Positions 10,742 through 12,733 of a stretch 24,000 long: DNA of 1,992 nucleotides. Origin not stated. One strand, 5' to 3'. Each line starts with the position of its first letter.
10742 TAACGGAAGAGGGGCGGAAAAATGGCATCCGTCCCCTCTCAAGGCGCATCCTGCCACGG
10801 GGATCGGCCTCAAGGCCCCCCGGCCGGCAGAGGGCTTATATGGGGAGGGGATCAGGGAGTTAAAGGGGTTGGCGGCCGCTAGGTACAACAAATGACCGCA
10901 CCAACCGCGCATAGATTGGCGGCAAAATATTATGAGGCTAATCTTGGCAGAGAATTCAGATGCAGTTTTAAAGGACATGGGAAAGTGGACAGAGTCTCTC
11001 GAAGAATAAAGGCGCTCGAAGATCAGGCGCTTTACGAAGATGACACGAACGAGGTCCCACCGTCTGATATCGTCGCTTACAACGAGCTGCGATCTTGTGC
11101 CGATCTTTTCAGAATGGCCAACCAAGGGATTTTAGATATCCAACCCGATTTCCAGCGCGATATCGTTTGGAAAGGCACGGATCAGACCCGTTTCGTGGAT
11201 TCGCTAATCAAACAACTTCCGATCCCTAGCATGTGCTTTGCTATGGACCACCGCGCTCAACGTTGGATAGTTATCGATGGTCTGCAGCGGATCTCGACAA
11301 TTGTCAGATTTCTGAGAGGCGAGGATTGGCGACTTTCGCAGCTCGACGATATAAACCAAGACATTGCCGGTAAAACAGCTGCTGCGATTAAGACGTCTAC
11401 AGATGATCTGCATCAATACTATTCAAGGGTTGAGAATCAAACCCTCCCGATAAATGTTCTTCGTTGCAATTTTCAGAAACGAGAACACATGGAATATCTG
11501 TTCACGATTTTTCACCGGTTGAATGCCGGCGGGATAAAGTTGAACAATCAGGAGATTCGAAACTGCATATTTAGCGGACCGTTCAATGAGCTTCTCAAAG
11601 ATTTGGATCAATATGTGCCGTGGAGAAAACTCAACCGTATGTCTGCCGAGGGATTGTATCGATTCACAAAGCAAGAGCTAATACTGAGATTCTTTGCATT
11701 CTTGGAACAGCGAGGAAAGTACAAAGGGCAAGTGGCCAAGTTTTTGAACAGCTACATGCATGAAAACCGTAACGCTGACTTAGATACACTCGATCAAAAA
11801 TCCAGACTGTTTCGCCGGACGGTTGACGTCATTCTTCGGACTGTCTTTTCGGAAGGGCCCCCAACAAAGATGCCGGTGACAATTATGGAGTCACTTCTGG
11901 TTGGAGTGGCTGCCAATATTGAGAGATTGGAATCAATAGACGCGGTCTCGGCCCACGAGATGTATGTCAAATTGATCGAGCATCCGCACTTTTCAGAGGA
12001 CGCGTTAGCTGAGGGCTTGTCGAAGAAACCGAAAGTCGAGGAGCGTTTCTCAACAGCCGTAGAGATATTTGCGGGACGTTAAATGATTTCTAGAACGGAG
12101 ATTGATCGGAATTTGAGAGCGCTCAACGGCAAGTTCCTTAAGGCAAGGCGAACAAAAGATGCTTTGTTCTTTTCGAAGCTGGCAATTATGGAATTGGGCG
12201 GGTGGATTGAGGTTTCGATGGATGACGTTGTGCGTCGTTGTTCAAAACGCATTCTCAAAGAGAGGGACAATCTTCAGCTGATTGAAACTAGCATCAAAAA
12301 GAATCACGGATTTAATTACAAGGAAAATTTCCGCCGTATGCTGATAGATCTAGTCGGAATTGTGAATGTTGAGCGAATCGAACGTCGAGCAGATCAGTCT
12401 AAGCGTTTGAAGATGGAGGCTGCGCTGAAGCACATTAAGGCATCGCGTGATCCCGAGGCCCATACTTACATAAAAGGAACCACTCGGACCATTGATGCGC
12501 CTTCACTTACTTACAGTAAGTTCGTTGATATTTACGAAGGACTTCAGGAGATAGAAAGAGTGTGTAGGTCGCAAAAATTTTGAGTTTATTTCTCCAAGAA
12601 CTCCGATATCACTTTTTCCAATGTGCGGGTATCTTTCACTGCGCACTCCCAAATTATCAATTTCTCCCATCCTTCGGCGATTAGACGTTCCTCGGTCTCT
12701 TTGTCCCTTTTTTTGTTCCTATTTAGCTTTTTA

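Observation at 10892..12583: Abutting (TAAATG) DUF262 + small HEPN-motif gene pair: candidate uncharacterised two-gene defence system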

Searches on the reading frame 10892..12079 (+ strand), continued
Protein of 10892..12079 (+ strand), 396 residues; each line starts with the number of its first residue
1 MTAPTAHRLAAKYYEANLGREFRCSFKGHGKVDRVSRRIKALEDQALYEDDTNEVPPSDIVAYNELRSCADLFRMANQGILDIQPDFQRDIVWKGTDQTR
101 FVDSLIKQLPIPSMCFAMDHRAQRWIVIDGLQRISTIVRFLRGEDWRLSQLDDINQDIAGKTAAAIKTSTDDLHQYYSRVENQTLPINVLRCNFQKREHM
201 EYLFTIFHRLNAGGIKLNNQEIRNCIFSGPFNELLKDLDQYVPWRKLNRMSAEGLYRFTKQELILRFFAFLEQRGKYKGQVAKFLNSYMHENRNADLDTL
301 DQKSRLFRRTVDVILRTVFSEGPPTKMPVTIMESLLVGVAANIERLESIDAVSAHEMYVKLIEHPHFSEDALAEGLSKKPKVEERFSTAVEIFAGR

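Call 76: list_cluster_members(proteins=[L066:5930-7054:+, L066:7062-7562:+, window:12083-12580:+, window:10892-12079:+])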
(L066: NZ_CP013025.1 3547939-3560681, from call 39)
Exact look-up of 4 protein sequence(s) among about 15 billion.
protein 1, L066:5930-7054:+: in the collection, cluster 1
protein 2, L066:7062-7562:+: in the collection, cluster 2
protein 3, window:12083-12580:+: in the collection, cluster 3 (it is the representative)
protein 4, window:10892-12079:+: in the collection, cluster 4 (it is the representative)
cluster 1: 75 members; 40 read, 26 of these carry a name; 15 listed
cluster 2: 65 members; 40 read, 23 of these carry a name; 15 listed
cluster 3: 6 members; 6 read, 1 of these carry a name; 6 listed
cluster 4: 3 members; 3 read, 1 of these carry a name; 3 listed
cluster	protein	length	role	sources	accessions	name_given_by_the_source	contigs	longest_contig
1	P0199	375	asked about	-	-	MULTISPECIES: DUF262 domain-containing protein [Escherichia] | status=active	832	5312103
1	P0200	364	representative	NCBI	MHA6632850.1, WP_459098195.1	GmrSD restriction endonuclease domain-containing protein [Citrobacter farmeri]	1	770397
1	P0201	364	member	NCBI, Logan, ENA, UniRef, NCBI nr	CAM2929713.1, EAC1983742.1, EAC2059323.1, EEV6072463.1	TPA: DUF262 domain-containing protein [Escherichia coli] | DUF262 domain-containing protein n=3 Tax=Enterobacteriaceae TaxID=543 ... | DUF262 domain-containing protein [Escherichia coli]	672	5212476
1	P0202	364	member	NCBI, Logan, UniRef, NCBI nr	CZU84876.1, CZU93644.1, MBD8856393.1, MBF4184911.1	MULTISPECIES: DUF262 domain-containing protein [Enterobacter] | DUF262 domain-containing protein n=1 Tax=Enterobacter TaxID=547 RepID=UPI000796B937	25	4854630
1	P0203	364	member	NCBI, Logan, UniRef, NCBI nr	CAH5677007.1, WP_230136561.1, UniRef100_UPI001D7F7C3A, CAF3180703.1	DUF262 domain-containing protein [Enterobacter cloacae] | DUF262 domain-containing protein n=1 Tax=Enterobacter cloacae TaxID=550 ...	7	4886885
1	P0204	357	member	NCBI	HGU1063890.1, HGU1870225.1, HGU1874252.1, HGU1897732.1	TPA: DUF262 domain-containing protein, partial [Escherichia coli]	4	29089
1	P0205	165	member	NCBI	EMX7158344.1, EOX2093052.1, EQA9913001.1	DUF262 domain-containing protein, partial [Escherichia coli]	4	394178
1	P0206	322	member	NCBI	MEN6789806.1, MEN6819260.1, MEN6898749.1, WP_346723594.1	DUF262 domain-containing protein, partial [Klebsiella pneumoniae]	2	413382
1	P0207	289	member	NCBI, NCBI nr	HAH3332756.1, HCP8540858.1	TPA: DUF262 domain-containing protein, partial [Escherichia coli] | DUF262 domain-containing protein [Escherichia coli]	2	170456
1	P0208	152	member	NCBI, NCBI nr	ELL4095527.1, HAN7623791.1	TPA: DUF262 domain-containing protein, partial [Escherichia coli] | DUF262 domain-containing protein [Escherichia coli]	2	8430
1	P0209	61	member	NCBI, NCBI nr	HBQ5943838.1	TPA: hypothetical protein L7630_004915, partial [Klebsiella pneumoniae subsp. pneumoniae] | hypothetical protein [Klebsiella pneumoniae subsp. pneumoniae]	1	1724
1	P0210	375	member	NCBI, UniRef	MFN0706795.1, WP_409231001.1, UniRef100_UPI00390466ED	DUF262 domain-containing protein [Escherichia coli] | DUF262 domain-containing protein n=1 Tax=Escherichia coli TaxID=562 RepID=UPI00390466ED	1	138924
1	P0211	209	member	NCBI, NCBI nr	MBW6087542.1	DUF262 domain-containing protein [Escherichia coli]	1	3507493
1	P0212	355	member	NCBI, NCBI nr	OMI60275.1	hypothetical protein MP35_00880 [Escherichia coli N40513]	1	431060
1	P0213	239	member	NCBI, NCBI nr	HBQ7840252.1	TPA: DUF262 domain-containing protein, partial [Klebsiella pneumoniae] | DUF262 domain-containing protein [Klebsiella pneumoniae]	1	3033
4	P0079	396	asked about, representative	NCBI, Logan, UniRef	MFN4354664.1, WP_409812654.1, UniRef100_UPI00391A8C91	DUF262 domain-containing protein [Parvibaculum sp.] | DUF262 domain-containing protein n=1 Tax=Parvibaculum sp. TaxID=2024848 ...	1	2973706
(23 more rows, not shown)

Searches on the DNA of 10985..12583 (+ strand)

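Call 34: search_dna_similar(query=window:10985-12583:+, collection=ecoli_genomes, mode=distant, max_rows=10)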
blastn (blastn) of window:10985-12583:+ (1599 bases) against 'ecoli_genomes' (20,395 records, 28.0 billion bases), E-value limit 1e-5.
No match.

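Call 37: search_dna_similar(query=L017:4930-6480:+, collection=ecoli_genomes, mode=distant, max_rows=10)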
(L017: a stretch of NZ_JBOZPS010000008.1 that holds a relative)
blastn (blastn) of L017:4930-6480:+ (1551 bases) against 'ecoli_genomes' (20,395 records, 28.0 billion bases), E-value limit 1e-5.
Records with a match: 17; places in all: 17; records where one place covers at least 80% of the query: 0.
Genomes with a match: 17 of 5426; with a place that covers at least 80% of the query: 0. Places per genome that has any: lowest 1, median 1, highest 1. On chromosomes: 17 places; on plasmids: 0.
Best place of each record, by identity: 60-80% 17.
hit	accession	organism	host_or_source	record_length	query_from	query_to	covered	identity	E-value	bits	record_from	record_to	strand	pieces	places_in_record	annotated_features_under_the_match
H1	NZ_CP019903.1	Escherichia coli strain MDR_56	Homo sapiens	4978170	6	748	48%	69.6%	3e-80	310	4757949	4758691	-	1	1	DUF262 domain-containing protein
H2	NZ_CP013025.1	Escherichia coli strain 2009C-3133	Homo sapiens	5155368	6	748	48%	69.6%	3e-80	310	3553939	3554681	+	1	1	DUF262 domain-containing protein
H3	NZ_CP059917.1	Escherichia coli strain 64.1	Turkey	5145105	6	748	48%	69.6%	3e-80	310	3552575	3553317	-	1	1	DUF262 domain-containing protein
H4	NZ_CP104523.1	Escherichia coli strain E7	Poultry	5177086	6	748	48%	69.6%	3e-80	310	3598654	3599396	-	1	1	DUF262 domain-containing protein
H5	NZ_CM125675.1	Escherichia coli strain 2020N21-246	Homo sapiens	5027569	6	748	48%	69.6%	3e-80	310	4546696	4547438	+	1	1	DUF262 domain-containing protein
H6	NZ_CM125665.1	Escherichia coli strain 2020N21-246-1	not applicable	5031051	6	748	48%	69.6%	3e-80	310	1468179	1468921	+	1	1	DUF262 domain-containing protein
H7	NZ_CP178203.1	Escherichia coli strain APEC17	Gallus gallus domesticus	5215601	6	748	48%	69.6%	3e-80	310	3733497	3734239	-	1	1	DUF262 domain-containing protein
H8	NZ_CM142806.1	Escherichia coli strain GPEC657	chicken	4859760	6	748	48%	69.6%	3e-80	310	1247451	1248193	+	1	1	DUF262 domain-containing protein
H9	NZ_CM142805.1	Escherichia coli strain GPEC673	chicken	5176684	6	748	48%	69.6%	3e-80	310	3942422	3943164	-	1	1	DUF262 domain-containing protein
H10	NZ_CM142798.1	Escherichia coli strain GPEC996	chicken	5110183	6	748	48%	69.6%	3e-80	310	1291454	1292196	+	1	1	DUF262 domain-containing protein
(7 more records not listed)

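Call 39: get_annotated_region(hit=H2, flank=6000)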
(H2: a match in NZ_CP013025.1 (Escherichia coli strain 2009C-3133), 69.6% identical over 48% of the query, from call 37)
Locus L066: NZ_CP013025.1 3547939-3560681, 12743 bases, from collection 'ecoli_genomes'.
description: Escherichia coli strain 2009C-3133 chromosome, complete genome
organism: Escherichia coli strain 2009C-3133 (NCBI taxid 562)
replicon: chromosome; assembly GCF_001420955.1
host: Homo sapiens; source: stool; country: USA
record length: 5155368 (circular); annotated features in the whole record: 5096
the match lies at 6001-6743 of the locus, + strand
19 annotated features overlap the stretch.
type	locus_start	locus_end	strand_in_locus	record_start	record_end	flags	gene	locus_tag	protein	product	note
CDS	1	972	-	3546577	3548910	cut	-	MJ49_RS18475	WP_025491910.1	primase-helicase zinc-binding domain-containing protein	-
CDS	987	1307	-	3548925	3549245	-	-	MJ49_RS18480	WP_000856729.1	DUF5375 domain-containing protein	-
CDS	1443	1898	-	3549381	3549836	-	-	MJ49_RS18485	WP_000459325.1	hypothetical protein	-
CDS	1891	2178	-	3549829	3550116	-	-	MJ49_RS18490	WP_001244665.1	derepression protein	-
CDS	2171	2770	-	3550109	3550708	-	-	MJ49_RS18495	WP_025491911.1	host cell division inhibitor Icd-like protein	-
CDS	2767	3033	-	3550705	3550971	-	-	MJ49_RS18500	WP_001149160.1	helix-turn-helix transcriptional regulator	-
CDS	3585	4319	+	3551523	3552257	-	-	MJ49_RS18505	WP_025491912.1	hypothetical protein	-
CDS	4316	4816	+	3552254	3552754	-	-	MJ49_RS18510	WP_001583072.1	ogr/Delta-like zinc finger family protein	-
CDS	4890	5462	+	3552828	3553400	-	-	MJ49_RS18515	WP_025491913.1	phage polarity suppression protein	-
CDS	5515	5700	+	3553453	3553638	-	-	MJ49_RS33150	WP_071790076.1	hypothetical protein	-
CDS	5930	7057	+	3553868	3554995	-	-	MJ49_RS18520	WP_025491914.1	DUF262 domain-containing protein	-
CDS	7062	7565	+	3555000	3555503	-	-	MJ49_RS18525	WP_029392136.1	HEPN domain-containing protein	-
CDS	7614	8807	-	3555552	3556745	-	-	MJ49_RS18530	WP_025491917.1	integrase domain-containing protein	-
tmRNA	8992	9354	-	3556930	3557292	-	ssrA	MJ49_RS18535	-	transfer-messenger RNA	-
CDS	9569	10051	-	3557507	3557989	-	smpB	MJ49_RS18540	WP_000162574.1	SsrA-binding protein SmpB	-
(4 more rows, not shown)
